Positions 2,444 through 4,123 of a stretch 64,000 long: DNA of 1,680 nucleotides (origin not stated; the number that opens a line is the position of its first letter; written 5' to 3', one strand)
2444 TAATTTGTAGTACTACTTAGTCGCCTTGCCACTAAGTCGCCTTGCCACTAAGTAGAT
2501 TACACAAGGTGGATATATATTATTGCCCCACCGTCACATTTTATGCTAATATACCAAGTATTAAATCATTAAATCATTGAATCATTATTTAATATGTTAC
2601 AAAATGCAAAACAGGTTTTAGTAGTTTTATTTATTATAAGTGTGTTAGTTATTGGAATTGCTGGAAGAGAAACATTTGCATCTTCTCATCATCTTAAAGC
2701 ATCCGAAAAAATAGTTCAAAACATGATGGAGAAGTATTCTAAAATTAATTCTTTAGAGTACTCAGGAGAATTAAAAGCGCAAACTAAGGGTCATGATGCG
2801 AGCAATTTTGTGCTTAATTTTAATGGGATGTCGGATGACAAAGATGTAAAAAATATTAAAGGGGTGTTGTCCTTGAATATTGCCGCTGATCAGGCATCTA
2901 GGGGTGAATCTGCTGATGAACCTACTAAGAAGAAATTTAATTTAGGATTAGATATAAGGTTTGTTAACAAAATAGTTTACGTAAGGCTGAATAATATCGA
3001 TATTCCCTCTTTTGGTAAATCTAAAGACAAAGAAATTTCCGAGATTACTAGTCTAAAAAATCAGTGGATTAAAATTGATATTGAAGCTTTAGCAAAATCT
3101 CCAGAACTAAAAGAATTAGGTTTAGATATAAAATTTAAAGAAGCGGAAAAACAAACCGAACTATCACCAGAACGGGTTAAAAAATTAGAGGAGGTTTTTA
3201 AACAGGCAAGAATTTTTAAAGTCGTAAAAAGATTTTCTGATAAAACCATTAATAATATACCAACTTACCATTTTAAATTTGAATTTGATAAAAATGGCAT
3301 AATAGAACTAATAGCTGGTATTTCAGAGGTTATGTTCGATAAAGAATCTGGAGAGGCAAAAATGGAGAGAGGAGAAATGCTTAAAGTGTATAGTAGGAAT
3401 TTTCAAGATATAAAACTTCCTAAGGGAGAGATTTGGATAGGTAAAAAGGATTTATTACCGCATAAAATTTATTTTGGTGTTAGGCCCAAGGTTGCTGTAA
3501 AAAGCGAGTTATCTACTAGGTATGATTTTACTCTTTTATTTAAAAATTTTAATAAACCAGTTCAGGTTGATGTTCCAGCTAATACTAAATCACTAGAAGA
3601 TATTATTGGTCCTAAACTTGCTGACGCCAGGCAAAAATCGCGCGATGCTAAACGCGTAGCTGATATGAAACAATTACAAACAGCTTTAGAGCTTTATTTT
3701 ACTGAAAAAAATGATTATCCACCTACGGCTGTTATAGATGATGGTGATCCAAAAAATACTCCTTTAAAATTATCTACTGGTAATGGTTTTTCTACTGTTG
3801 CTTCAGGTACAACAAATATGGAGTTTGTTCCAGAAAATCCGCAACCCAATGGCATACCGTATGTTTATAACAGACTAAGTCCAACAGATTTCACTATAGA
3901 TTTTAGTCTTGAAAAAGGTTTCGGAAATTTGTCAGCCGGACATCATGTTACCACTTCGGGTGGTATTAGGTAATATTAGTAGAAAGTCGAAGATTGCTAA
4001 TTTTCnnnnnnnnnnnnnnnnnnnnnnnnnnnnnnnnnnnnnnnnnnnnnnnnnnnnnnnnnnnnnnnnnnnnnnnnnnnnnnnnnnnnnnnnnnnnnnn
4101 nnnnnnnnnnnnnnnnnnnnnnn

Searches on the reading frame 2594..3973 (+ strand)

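Call 53: search_protein_families(library=pfam, max_evalue=0.01, proteins=[window:2594-3973:+])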
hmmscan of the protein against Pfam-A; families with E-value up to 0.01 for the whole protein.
window:2594-3973:+ (459 aa): 1 family
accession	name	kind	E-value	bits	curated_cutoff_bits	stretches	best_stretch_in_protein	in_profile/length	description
PF20033.5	DUF6438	-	0.00019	22.1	30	0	182-234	37-88/116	Domain of unknown function (DUF6438)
